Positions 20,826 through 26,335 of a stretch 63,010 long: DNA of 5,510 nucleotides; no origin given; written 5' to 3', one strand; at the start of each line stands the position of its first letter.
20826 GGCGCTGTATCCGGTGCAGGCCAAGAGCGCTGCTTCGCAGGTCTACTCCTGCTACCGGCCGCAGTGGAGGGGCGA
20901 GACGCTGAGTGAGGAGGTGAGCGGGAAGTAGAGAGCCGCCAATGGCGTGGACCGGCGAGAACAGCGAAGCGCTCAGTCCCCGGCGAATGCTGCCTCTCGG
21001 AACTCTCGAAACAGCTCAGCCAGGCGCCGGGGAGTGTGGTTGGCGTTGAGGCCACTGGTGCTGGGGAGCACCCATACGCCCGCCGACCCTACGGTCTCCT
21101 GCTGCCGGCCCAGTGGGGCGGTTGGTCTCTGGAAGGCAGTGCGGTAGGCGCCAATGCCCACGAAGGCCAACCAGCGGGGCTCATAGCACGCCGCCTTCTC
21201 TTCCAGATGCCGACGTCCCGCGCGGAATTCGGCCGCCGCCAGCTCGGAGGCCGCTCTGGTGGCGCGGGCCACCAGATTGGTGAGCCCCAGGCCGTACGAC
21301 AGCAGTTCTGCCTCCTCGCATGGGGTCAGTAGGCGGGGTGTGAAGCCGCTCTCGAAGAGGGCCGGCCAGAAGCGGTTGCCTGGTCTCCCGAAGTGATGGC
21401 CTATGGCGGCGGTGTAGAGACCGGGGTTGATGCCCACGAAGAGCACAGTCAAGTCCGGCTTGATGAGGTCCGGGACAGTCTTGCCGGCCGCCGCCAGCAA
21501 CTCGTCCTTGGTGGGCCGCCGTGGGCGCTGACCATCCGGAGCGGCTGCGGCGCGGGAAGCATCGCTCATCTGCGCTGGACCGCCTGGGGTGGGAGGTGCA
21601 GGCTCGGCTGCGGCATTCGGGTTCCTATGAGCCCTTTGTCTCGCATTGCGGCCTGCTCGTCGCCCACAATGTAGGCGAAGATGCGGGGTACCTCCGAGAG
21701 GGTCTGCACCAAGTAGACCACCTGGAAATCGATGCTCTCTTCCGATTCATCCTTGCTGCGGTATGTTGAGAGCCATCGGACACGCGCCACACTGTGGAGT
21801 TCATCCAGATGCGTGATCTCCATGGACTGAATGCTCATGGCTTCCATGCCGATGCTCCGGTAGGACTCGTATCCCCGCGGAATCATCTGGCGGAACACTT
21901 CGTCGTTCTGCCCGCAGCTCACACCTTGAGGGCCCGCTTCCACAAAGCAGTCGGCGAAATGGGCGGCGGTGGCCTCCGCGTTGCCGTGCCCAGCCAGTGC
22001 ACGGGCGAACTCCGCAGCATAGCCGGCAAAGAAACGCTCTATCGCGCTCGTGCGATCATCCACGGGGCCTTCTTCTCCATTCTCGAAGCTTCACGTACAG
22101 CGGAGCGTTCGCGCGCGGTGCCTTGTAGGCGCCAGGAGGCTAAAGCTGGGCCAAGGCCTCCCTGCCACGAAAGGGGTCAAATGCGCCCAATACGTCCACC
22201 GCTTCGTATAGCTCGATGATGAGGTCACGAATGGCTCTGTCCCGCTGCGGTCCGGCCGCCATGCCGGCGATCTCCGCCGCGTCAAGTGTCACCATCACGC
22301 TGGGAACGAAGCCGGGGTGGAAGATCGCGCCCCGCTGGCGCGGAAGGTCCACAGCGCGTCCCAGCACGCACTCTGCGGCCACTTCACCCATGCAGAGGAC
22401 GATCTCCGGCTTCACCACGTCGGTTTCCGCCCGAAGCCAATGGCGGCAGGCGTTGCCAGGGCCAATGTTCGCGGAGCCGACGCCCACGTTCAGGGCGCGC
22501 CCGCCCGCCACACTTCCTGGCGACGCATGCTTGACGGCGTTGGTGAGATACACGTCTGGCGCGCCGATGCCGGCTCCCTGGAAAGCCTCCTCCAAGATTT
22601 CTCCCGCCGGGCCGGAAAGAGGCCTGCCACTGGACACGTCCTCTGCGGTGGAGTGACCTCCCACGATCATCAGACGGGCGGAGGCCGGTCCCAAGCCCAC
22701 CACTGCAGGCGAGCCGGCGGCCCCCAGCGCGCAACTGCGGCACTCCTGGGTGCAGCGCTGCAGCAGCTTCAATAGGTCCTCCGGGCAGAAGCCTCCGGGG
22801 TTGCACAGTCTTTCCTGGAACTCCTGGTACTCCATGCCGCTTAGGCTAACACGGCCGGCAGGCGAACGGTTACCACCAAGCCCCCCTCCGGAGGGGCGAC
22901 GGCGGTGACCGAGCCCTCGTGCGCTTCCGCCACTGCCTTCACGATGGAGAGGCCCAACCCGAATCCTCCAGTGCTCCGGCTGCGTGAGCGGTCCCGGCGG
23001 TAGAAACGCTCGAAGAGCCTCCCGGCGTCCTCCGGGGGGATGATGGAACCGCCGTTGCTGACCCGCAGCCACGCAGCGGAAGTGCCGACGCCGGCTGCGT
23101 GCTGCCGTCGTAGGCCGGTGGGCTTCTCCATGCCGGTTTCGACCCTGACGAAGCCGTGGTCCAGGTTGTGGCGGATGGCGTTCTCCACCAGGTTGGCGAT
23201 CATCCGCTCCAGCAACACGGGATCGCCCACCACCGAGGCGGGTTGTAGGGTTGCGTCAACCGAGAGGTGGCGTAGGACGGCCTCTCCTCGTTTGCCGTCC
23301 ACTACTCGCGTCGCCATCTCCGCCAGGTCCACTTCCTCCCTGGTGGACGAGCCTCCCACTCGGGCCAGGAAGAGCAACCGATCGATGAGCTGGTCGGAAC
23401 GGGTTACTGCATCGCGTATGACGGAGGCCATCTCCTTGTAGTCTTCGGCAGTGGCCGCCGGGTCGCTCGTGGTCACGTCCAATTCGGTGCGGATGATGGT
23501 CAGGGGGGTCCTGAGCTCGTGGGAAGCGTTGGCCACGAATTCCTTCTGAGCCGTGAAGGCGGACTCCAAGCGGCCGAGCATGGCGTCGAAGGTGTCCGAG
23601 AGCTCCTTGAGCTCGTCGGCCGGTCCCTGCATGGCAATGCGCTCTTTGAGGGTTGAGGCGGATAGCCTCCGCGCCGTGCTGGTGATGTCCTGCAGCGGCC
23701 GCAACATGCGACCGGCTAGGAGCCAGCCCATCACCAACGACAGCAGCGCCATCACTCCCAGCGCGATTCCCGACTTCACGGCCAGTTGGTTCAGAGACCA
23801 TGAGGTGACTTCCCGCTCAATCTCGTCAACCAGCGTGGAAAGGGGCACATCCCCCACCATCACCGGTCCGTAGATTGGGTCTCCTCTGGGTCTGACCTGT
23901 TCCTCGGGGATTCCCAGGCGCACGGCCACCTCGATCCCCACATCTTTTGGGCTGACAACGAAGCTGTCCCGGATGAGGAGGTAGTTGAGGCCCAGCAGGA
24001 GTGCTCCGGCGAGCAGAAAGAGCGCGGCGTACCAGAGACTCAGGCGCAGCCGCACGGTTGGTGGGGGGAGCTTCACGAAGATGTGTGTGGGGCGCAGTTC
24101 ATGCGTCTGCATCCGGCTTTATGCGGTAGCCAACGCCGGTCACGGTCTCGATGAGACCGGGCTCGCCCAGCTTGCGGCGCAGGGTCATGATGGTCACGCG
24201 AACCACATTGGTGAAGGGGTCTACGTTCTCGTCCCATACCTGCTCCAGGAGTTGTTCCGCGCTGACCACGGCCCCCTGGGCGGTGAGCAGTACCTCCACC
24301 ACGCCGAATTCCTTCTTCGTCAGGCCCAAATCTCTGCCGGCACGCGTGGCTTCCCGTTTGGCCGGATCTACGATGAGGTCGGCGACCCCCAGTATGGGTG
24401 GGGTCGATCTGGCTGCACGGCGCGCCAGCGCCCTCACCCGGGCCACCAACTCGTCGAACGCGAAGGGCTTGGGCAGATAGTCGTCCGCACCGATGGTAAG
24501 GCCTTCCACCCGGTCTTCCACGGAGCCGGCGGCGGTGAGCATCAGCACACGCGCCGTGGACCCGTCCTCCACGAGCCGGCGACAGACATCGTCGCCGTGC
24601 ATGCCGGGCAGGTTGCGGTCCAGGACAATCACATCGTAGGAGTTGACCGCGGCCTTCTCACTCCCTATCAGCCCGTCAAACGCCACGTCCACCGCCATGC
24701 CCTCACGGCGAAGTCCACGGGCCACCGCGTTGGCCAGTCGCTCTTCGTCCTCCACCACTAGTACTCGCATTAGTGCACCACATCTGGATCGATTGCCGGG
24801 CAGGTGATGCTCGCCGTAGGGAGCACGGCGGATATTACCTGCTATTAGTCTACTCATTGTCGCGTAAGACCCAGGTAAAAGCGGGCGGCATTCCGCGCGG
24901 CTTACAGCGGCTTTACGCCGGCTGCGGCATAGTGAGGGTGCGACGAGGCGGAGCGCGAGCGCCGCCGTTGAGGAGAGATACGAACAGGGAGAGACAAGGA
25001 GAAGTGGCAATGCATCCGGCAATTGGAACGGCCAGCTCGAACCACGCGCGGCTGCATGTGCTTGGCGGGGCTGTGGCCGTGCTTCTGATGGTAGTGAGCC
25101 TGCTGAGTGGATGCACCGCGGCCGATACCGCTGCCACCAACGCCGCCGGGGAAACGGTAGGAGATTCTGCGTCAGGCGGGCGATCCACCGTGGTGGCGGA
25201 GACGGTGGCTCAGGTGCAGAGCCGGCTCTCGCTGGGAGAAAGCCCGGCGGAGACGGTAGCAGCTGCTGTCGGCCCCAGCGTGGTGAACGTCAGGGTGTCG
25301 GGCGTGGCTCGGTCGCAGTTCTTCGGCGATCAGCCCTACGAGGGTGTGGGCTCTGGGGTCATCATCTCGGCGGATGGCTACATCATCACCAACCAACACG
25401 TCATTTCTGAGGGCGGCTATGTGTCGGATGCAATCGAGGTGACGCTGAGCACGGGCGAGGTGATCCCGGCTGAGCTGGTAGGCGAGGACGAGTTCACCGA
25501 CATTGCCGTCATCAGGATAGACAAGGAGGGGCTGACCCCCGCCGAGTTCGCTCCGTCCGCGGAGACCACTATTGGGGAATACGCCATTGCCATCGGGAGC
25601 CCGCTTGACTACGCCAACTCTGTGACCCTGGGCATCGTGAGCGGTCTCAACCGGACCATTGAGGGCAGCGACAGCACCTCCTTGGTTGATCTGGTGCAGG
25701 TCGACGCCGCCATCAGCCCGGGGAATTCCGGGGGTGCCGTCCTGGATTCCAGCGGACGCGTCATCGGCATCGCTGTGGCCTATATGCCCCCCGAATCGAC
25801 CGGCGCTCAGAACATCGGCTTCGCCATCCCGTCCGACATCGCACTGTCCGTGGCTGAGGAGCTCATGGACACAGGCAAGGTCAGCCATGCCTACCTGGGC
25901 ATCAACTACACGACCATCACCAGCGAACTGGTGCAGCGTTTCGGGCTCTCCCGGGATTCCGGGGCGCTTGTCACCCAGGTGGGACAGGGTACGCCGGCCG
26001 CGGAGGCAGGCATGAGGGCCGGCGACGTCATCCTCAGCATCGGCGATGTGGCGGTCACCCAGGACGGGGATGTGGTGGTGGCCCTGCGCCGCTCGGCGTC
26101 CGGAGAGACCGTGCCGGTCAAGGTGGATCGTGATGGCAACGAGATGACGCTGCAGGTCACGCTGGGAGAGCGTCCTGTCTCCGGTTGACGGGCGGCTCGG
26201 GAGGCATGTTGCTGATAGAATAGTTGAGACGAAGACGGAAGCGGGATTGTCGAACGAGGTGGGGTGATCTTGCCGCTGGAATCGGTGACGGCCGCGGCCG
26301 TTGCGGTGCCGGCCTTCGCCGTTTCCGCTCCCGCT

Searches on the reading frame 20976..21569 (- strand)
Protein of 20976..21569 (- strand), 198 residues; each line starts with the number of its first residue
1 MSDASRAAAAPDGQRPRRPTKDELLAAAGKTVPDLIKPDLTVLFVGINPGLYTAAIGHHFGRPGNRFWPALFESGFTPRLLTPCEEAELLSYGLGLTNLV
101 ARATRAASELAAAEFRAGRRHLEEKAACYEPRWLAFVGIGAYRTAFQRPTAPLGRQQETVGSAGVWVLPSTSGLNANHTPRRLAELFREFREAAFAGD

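Call 47: search_protein_families(library=pfam, proteins=[window:20976-21569:-], max_evalue=0.00001)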
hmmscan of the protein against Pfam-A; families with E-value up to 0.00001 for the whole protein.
window:20976-21569:- (198 aa): 1 family
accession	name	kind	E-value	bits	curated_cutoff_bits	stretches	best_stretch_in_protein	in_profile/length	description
PF03167.25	UDG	-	3.4e-21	76.3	24.3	1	33-189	1-139/141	Uracil DNA glycosylase superfamily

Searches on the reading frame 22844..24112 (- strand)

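Call 48: search_protein_families(library=pfam, proteins=[window:22844-24112:-], max_evalue=0.00001)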
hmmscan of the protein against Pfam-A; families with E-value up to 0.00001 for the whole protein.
window:22844-24112:- (423 aa): 3 families
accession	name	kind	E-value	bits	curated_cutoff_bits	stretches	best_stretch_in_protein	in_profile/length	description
PF02518.31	HATPase_c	-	2e-22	80.2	26.4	1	296-420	1-109/111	Histidine kinase-, DNA gyrase B-, and HSP90-like ATPase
PF00512.31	HisKA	-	3.8e-15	56.1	26.9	1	188-252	1-63/66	His Kinase A (phospho-acceptor) domain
PF00672.30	HAMP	-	2e-09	38.1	25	1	131-183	1-52/53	HAMP domain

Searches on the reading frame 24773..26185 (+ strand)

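Call 48: search_protein_families(library=pfam, proteins=[window:24773-26185:+], max_evalue=0.00001)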
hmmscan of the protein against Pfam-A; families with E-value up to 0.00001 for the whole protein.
window:24773-26185:+ (471 aa): 5 families
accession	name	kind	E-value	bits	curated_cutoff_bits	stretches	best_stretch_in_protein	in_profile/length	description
PF13365.12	Trypsin_2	-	3e-31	109.5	27.6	1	193-333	1-144/144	Trypsin-like peptidase domain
PF13180.12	PDZ_2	-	7.7e-16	58.6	27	1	375-464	3-80/80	PDZ domain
PF17820.7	PDZ_6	-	6.5e-12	45.5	27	1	400-453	2-54/54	PDZ domain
PF00089.32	Trypsin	-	1.3e-11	45.2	20.6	1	194-356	28-215/220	Trypsin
PF00595.29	PDZ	-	1.6e-06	28.8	23.2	1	372-451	9-80/81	PDZ domain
